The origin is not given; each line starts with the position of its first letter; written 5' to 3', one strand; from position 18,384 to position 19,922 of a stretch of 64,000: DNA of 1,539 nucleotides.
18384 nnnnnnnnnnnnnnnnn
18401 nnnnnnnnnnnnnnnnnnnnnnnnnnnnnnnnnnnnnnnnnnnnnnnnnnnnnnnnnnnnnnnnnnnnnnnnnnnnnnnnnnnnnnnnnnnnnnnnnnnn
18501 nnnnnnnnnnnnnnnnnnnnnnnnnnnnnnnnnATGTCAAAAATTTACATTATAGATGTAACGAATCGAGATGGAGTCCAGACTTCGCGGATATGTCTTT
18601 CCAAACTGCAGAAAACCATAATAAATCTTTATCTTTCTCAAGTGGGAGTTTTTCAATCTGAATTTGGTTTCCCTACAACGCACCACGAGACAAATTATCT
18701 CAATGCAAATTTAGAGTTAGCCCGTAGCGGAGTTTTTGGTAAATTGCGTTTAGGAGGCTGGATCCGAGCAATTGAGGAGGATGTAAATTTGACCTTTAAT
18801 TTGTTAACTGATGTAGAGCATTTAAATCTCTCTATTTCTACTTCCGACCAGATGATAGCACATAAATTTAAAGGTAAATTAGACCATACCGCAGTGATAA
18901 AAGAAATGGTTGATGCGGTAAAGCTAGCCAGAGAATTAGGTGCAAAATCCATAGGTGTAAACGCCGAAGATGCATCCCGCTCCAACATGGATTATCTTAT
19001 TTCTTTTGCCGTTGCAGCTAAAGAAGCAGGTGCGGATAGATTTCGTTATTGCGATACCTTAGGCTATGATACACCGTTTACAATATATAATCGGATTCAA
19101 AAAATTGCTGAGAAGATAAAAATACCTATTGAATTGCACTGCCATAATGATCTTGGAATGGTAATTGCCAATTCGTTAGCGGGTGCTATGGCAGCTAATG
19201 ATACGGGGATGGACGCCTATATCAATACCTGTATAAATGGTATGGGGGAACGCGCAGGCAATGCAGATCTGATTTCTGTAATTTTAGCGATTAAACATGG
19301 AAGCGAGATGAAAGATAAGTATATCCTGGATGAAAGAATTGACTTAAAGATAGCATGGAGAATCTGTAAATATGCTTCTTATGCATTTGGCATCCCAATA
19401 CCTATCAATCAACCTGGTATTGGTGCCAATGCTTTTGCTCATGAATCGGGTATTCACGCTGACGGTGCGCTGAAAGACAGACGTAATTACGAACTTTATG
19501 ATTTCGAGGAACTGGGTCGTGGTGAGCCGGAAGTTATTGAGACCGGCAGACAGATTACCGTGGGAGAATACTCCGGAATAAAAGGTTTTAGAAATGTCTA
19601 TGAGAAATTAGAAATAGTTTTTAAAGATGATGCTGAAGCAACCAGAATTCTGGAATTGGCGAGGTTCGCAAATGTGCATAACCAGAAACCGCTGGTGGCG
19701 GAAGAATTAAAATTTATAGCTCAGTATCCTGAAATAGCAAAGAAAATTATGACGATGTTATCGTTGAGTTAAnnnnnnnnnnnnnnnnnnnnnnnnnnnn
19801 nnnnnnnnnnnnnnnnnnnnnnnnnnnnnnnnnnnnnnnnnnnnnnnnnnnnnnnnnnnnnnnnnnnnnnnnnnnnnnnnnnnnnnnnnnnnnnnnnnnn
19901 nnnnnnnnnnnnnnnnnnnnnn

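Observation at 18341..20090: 1.7-kb insertion after asnA flanked by a synonymously diverged duplicate of the asnA 3' end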

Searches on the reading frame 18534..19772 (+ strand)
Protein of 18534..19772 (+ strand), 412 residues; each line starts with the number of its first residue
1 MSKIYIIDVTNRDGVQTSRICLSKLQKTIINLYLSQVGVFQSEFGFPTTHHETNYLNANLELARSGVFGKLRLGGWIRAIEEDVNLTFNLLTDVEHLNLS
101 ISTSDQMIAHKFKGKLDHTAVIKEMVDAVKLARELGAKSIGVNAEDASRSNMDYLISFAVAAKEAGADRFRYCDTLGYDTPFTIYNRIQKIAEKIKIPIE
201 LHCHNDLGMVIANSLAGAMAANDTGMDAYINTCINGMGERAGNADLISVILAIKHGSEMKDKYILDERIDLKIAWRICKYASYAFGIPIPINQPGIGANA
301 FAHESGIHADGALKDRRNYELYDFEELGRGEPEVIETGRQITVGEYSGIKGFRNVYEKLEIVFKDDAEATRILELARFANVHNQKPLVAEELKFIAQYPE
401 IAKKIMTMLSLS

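Call 7: search_protein_families(library=pfam, proteins=[window:18534-19769:+], max_evalue=0.01)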
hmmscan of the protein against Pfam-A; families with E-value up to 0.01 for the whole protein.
window:18534-19769:+ (412 aa): 2 families
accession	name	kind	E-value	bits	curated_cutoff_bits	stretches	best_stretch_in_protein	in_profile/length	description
PF00682.25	HMGL-like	-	3.6e-48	164.7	29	1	3-266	1-245/260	HMGL-like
PF22617.1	HCS_D2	-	5.2e-10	40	27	1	296-367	2-66/82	Homocitrate synthase post-HMGL domain-like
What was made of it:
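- Checked: The HMGL-like gene 18534-19772 is intact: PF00682 plus PF22617 (call 7).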

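Call 8: search_protein_families(library=ncbifam, proteins=[window:18534-19769:+], max_evalue=0.001)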
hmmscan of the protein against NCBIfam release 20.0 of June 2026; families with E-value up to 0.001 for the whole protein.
window:18534-19769:+ (412 aa): 26 families (the best 25 are shown)
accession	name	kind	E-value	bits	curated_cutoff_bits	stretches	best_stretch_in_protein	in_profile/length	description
TIGR02660.1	nifV_homocitr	equivalog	3.7e-80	269.9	462.9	1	4-393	2-362/365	homocitrate synthase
NF002085.0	PRK00915.1-2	subfamily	8e-70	236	517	1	2-374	12-355/504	2-isopropylmalate synthase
TIGR02090.1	LEU1_arch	subfamily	2.9e-65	220.7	484.75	1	4-367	1-336/363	isopropylmalate/citramalate/homocitrate synthases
NF002086.0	PRK00915.1-3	equivalog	1.5e-62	211.8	532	1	2-396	5-381/516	2-isopropylmalate synthase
TIGR00973.1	leuA_bact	equivalog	2.4e-57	194.6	598.7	1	3-385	1-364/494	2-isopropylmalate synthase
NF002087.0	PRK00915.1-4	equivalog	3.1e-57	194.3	729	1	3-388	6-373/516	2-isopropylmalate synthase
NF041069.1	IPMS_Sufob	equivalog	3.4e-57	194.4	600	1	5-383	2-354/371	isopropylmalate synthase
NF002088.0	PRK00915.1-5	equivalog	1.3e-56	192.2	697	1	1-390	1-371/514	2-isopropylmalate synthase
NF002084.0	PRK00915.1-1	equivalog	3.2e-53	181.1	748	1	2-334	3-326/523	2-isopropylmalate synthase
TIGR02146.1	LysS_fung_arch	equivalog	7.7e-53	179.9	413.55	1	6-366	1-333/344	homocitrate synthase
TIGR00977.1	citramal_synth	equivalog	1.2e-35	122.8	450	1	3-361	1-343/526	citramalate synthase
NF042434.1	IPMS_Lepto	equivalog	3.8e-35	121.6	500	1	2-361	4-352/374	2-isopropylmalate synthase LeuA2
NF042433.1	CitmalDyn_Leptosp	equivalog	3.7e-23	81.9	950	1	2-395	6-379/514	(R)-citramalate synthase CimA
NF006049.0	PRK08195.1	subfamily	8.7e-15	54.6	229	1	128-252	124-244/344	4-hyroxy-2-oxovalerate/4-hydroxy-2-oxopentanoic acid aldolase,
TIGR03217.1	4OH_2_O_val_ald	equivalog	1.4e-12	47.4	286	1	128-253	119-240/334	4-hydroxy-2-oxovalerate aldolase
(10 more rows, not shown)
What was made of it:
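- On NifV homocitrate synthase (for the HMGL-like gene): 269.9 bits against a cut-off of 462.9 (call 8).
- Closest known: Re-citrate synthase / homocitrate synthase / isopropylmalate synthase family. Different: The score is far below every curated equivalog cut-off (270 bits against 463 for nifV, call 8).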

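Call 10: find_encoding_contigs(protein=window:18534-19772:+, flank=10000, max_places=10)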
Protein window:18534-19772:+ (412 aa): 6 contigs read that carry it; 2 places shown.
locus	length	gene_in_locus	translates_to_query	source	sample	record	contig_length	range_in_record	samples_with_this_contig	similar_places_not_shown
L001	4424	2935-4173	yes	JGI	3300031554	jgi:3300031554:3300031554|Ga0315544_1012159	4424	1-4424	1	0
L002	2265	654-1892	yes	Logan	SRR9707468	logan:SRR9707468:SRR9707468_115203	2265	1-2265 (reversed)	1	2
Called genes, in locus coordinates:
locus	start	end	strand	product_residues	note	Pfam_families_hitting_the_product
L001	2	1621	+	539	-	?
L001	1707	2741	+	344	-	PF03590:AsnA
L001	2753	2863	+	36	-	PF10057:MpsC (weak)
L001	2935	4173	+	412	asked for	PF00682:HMGL-like, PF22617:HCS_D2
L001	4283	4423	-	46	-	?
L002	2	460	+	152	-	?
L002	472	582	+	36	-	PF10057:MpsC (weak)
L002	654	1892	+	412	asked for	PF00682:HMGL-like, PF22617:HCS_D2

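Call 25: find_homologous_proteins(query=window:18534-19769:+, max_evalue=1e-40)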
Query window:18534-19769:+ (412 aa): 8000 proteins with E <= 1e-40 among 8000 candidates; the best 120 are listed.
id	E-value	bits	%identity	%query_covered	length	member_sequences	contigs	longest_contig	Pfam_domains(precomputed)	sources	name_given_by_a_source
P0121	1.1e-272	922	100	100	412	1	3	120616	PF22617.2,PF00682.26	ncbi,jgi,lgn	-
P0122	9.0e-256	866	92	100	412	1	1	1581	PF22617.2,PF00682.26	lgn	-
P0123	1.3e-241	820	86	100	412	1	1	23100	PF22617.2,PF00682.26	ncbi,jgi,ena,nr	ncbi:homocitrate synthase [bacterium]|nr:homocitrate synthase [bacterium]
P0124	6.1e-241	817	85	100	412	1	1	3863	PF22617.2,PF00682.26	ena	-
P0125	3.9e-239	811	87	100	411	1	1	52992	PF22617.2,PF00682.26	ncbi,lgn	ncbi:MAG: homocitrate synthase [candidate division WOR-3 bacterium]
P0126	2.1e-238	809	84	100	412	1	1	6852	PF22617.2,PF00682.26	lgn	-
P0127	7.1e-238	807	84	100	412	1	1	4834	PF22617.2,PF00682.26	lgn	-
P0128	2.6e-237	805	84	100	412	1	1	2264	PF22617.2,PF00682.26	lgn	-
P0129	1.9e-235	799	84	100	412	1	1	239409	PF22617.2,PF00682.26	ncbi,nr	ncbi:MAG: homocitrate synthase [Candidatus Omnitrophica bacterium]|nr:homocitrate synthase [Candidat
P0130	2.9e-235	799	85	100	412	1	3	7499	PF22617.2,PF00682.26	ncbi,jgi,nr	ncbi:MAG: homocitrate synthase [Candidatus Omnitrophica bacterium]|nr:homocitrate synthase [Candidat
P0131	3.3e-234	795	83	100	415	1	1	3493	PF22617.2,PF00682.26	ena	-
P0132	2.1e-233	793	84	100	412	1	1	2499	PF22617.2,PF00682.26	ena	-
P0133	3.1e-233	792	83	100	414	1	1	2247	PF22617.2,PF00682.26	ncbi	-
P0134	4.4e-233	792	83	100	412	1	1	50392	PF22617.2,PF00682.26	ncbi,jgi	-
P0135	7.1e-233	791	82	100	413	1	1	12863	PF22617.2,PF00682.26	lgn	-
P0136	4.5e-232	788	83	100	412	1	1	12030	PF22617.2,PF00682.26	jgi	-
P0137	5.3e-232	788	83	100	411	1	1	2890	PF22617.2,PF00682.26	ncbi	-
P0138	4.0e-231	785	83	100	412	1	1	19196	PF22617.2,PF00682.26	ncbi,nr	ncbi:MAG: homocitrate synthase [Candidatus Omnitrophica bacterium]|nr:homocitrate synthase [Candidat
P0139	9.1e-231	784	82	100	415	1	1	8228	PF22617.2,PF00682.26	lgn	-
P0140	2.5e-230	782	82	100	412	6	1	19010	PF22617.2,PF00682.26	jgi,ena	-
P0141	3.1e-230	782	82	100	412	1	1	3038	PF22617.2,PF00682.26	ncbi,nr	ncbi:MAG: homocitrate synthase [Candidatus Omnitrophica bacterium]|nr:homocitrate synthase [Candidat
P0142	3.1e-230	782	83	100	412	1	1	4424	PF22617.2,PF00682.26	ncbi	-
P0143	4.5e-230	782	82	100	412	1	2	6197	PF22617.2,PF00682.26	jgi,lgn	-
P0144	4.5e-230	782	83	99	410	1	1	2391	PF22617.2,PF00682.26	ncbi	-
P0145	7.4e-230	781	83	100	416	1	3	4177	PF22617.2,PF00682.26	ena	-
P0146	8.5e-230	781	82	100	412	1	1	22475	PF22617.2,PF00682.26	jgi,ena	-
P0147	9.1e-230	781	83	100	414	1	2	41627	PF22617.2,PF00682.26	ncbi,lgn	-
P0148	9.7e-230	781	82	100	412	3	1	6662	PF22617.2,PF00682.26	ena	-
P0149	1.4e-229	780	82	100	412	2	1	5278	PF22617.2,PF00682.26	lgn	-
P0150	1.4e-229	780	82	100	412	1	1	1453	PF22617.2,PF00682.26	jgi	-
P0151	1.4e-229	780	83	100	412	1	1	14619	PF22617.2,PF00682.26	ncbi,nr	ncbi:MAG: homocitrate synthase [Candidatus Omnitrophota bacterium]|nr:homocitrate synthase [Candidat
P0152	1.5e-229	780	82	100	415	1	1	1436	PF22617.2,PF00682.26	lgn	-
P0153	2.6e-229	779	82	100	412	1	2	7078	PF22617.2,PF00682.26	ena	-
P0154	3.7e-229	779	82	100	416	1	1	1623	PF22617.2,PF00682.26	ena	-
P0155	3.7e-229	779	82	100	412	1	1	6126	PF22617.2,PF00682.26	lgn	-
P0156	6.2e-229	778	81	100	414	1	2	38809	PF22617.2,PF00682.26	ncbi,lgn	-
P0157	7.0e-229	778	82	100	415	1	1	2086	PF22617.2,PF00682.26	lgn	-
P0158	7.4e-229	778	83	100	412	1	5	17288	PF22617.2,PF00682.26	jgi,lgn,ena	-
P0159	1.2e-228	777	82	100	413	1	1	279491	PF22617.2,PF00682.26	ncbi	-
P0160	1.2e-228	777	82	100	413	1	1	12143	PF22617.2,PF00682.26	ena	-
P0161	1.3e-228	777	82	100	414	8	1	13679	PF22617.2,PF00682.26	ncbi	-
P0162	1.4e-228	777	82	100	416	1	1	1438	PF22617.2,PF00682.26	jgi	-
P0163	2.3e-228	776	82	100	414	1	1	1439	PF22617.2,PF00682.26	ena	-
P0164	2.8e-228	776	81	100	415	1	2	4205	PF22617.2,PF00682.26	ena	-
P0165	3.1e-228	776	82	100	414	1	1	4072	PF22617.2,PF00682.26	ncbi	ncbi:MAG: homocitrate synthase [Candidatus Omnitrophota bacterium]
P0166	7.9e-228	774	82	100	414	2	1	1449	PF22617.2,PF00682.26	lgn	-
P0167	8.1e-228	774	82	100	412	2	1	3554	PF22617.2,PF00682.26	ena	-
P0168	8.1e-228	774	81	100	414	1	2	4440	PF22617.2,PF00682.26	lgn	-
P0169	1.0e-227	774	81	100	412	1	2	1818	PF22617.2,PF00682.26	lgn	-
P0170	1.2e-227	774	81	100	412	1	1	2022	PF22617.2,PF00682.26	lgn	-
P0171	1.6e-227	773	81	100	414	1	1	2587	PF22617.2,PF00682.26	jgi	-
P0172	5.4e-227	771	80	100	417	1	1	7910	PF22617.2,PF00682.26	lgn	-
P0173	5.5e-227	771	80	99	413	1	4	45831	PF22617.2,PF00682.26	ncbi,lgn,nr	ncbi:homocitrate synthase [Candidatus Woesearchaeota archaeon]|nr:homocitrate synthase [Candidatus W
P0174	5.6e-227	771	81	100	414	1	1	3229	PF22617.2,PF00682.26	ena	-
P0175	5.9e-227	771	80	100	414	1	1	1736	PF22617.2,PF00682.26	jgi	jgi:homocitrate synthase NifV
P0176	6.1e-227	771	81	100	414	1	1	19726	PF22617.2,PF00682.26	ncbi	ncbi:MAG: homocitrate synthase [Candidatus Omnitrophota bacterium]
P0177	7.2e-227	771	82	100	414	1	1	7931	PF22617.2,PF00682.26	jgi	jgi:homocitrate synthase NifV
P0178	9.6e-227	771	81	99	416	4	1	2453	PF22617.2,PF00682.26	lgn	-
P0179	1.1e-226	770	81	100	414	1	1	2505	PF22617.2,PF00682.26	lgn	-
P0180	1.3e-226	770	80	99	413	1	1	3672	PF22617.2,PF00682.26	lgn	-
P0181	1.4e-226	770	80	99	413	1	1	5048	PF22617.2,PF00682.26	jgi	-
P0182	1.5e-226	770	80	99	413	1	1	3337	PF22617.2,PF00682.26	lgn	-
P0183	1.7e-226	770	79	99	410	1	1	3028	PF22617.2,PF00682.26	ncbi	-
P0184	1.9e-226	770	80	99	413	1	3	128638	PF22617.2,PF00682.26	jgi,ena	-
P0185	2.0e-226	770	80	99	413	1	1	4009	PF22617.2,PF00682.26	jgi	-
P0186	2.8e-226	769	81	100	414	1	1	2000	PF22617.2,PF00682.26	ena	-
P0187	3.7e-226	769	82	100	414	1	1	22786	PF22617.2,PF00682.26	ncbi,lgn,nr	ncbi:MAG: homocitrate synthase [Candidatus Omnitrophota bacterium]|nr:homocitrate synthase [Candidat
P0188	3.9e-226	769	81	100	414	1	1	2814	PF22617.2,PF00682.26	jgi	-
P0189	3.9e-226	769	81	100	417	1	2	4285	PF22617.2,PF00682.26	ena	-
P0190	4.3e-226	768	79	100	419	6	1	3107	PF22617.2,PF00682.26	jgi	jgi:homocitrate synthase NifV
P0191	7.1e-226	768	80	99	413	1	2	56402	PF22617.2,PF00682.26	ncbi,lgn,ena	-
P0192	7.1e-226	768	80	99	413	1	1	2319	PF22617.2,PF00682.26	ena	-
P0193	1.3e-225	767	80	100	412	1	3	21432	PF22617.2,PF00682.26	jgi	jgi:homocitrate synthase NifV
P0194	1.4e-225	767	81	99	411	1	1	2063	PF22617.2,PF00682.26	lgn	-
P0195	1.8e-225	766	80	100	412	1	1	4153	PF22617.2,PF00682.26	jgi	jgi:homocitrate synthase NifV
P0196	2.4e-225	766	80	100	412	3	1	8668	PF22617.2,PF00682.26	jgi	jgi:homocitrate synthase NifV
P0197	4.8e-225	765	80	99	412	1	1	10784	PF22617.2,PF00682.26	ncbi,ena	-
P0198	6.3e-225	765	79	99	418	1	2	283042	PF22617.2,PF00682.26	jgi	jgi:homocitrate synthase NifV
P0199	8.4e-225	764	79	100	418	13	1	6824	PF22617.2,PF00682.26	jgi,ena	-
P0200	1.2e-224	764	80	100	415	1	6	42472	PF22617.2,PF00682.26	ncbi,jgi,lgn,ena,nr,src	ncbi:MAG: homocitrate synthase [Elusimicrobia bacterium RIFOXYD2_FULL_34_15]|nr:MAG: homocitrate syn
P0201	2.1e-224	763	80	100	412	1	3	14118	PF22617.2,PF00682.26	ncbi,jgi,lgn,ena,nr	ncbi:MAG TPA: homocitrate synthase [Elusimicrobiota bacterium]|nr:homocitrate synthase [Elusimicrobi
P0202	2.7e-224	763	79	99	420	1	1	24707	PF22617.2,PF00682.26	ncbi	ncbi:MAG: homocitrate synthase [Candidatus Hadarchaeota archaeon]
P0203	4.8e-224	762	79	99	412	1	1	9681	PF22617.2,PF00682.26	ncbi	-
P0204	5.9e-224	761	79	100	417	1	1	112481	PF22617.2,PF00682.26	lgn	-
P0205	8.4e-224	761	79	99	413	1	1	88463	PF22617.2,PF00682.26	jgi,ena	-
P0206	9.4e-224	761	81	99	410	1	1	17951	PF22617.2,PF00682.26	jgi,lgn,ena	-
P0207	1.2e-223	760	81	99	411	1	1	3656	PF22617.2,PF00682.26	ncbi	ncbi:MAG: homocitrate synthase [Candidatus Omnitrophota bacterium]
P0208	2.2e-223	760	79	99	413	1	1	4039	PF22617.2,PF00682.26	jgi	-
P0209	2.4e-223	759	80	100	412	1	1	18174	PF22617.2,PF00682.26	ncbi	-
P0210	2.7e-223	759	79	100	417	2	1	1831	PF22617.2,PF00682.26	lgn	-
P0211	5.0e-223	758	79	100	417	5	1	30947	PF22617.2,PF00682.26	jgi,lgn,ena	-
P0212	6.6e-223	758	78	99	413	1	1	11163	PF22617.2,PF00682.26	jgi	jgi:isopropylmalate/homocitrate/citramalate synthase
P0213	1.4e-222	757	79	99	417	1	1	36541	PF22617.2,PF00682.26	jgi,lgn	-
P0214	3.5e-222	756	79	100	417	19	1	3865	PF22617.2,PF00682.26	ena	-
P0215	3.8e-222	756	78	100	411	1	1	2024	PF22617.2,PF00682.26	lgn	-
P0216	6.4e-222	755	78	99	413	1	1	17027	PF22617.2,PF00682.26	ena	-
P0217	8.6e-222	754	78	99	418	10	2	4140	PF22617.2,PF00682.26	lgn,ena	-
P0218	1.0e-221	754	78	99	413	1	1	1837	PF22617.2,PF00682.26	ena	-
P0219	1.1e-221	754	80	99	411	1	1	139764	PF22617.2,PF00682.26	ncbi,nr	ncbi:MAG: homocitrate synthase [Candidatus Omnitrophica bacterium]|nr:homocitrate synthase [Candidat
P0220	3.9e-221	752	79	99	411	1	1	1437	PF22617.2,PF00682.26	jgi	-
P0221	4.0e-221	752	79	99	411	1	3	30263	PF22617.2,PF00682.26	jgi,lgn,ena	-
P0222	4.0e-221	752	79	99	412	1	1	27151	PF22617.2,PF00682.26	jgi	-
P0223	4.2e-221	752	79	99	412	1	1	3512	PF22617.2,PF00682.26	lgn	-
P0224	4.8e-221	752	77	99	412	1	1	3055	PF22617.2,PF00682.26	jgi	jgi:isopropylmalate/homocitrate/citramalate synthase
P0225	5.4e-221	752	79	99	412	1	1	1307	PF22617.2,PF00682.26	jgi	jgi:homocitrate synthase NifV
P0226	1.3e-220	751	78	99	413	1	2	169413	PF22617.2,PF00682.26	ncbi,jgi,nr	ncbi:MAG: homocitrate synthase [Candidatus Omnitrophota bacterium]|jgi:homocitrate synthase NifV|nr:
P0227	1.6e-220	750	79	100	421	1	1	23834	PF22617.2,PF00682.26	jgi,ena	-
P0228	1.8e-220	750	78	99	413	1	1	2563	PF22617.2,PF00682.26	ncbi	-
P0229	2.0e-220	750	79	99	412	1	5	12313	PF22617.2,PF00682.26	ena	-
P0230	3.4e-220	749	77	99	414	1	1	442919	PF22617.2,PF00682.26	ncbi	-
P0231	4.7e-220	749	77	99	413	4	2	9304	PF22617.2,PF00682.26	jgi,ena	-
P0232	5.9e-220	748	78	99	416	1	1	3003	PF22617.2,PF00682.26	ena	-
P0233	5.9e-220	748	77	99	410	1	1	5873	PF22617.2,PF00682.26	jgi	jgi:homocitrate synthase NifV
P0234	6.2e-220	748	78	99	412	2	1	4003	PF22617.2,PF00682.26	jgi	jgi:homocitrate synthase NifV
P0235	6.7e-220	748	78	99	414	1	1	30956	PF22617.2,PF00682.26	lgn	-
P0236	1.1e-219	747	82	95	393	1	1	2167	PF22617.2,PF00682.26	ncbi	ncbi:MAG: homocitrate synthase, partial [Candidatus Omnitrophota bacterium]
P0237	1.7e-219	747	76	99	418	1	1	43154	PF22617.2,PF00682.26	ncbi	ncbi:MAG: hypothetical protein QXG10_03715 [Candidatus Hadarchaeales archaeon]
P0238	2.3e-219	746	77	99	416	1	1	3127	PF22617.2,PF00682.26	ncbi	-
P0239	2.6e-219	746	79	99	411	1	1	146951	PF22617.2,PF00682.26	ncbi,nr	ncbi:MAG: homocitrate synthase [Candidatus Omnitrophica bacterium]|nr:homocitrate synthase [Candidat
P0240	2.9e-219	746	80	99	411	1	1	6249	PF22617.2,PF00682.26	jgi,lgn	jgi:homocitrate synthase NifV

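Call 26: find_encoding_contigs(protein=P0125, flank=10000, max_places=3)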
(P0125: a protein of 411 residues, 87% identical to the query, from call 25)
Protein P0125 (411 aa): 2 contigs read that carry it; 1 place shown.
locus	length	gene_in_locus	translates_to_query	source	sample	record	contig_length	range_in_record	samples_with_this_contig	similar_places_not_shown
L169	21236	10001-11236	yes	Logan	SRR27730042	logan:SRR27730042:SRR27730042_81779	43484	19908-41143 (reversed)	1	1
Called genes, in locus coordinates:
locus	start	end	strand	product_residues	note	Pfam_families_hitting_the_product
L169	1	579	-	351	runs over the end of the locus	PF23988:DUF7309, PF22007:DUF6930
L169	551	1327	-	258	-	PF21350:Cas6_I-A, PF01881:Cas_Cas6_C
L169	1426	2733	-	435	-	PF02310:B12-binding, PF04055:Radical_SAM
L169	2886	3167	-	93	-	PF00076:RRM_1, PF16367:RRM_7 (weak)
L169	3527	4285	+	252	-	PF00005:ABC_tran, PF13304:AAA_21 (faint)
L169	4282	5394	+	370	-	PF01458:SUFBD_core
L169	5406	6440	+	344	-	PF03590:AsnA, PF00152:tRNA-synt_2 (faint)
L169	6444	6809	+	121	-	PF10057:MpsC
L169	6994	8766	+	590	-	PF17297:PEPCK_N, PF00821:PEPCK_GTP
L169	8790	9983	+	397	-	PF00155:Aminotran_1_2, PF01053:Cys_Met_Meta_PP (weak), PF01041:DegT_DnrJ_EryC1 (weak)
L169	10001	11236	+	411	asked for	PF00682:HMGL-like, PF22617:HCS_D2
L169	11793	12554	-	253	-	PF02361:CbiQ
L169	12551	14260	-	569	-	PF06418:CTP_synth_N, PF00117:GATase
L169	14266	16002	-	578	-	PF17092:PCB_OB (faint), PF00575:S1 (weak), PF00575:S1, PF23459:S1_RRP5 (weak), PF00575:S1, PF23459:S1_RRP5 (weak), PF00575:S1, PF23459:S1_RRP5 (weak), +3 more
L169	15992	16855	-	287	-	PF02401:LYTB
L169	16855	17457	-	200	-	PF01553:Acyltransferase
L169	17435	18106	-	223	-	PF02224:Cytidylate_kin, PF13189:Cytidylate_kin2, PF13238:AAA_18 (weak)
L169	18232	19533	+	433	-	PF01266:DAO (faint), PF03486:HI0933_like (faint), PF07992:Pyr_redox_2, PF13450:NAD_binding_8 (faint), PF13454:NAD_binding_9 (faint), PF13738:Pyr_redox_3, PF00070:Pyr_redox, PF02852:Pyr_redox_dim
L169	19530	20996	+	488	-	PF10150:RNase_E_G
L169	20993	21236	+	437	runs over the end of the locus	PF07719:TPR_2 (faint), PF13181:TPR_8 (faint), PF00515:TPR_1 (faint), PF09976:TPR_21 (weak), PF12895:ANAPC3 (faint), PF13525:YfiO (weak), PF13174:TPR_6 (weak), PF13432:TPR_16, +6 more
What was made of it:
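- On NifV homocitrate synthase (for the HMGL-like gene): No nif genes occur in the locus or in L169 (call 26).
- The cargo is a housekeeping-type metabolic cluster that sits in the same slot in L169 without any repeat (call 26).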
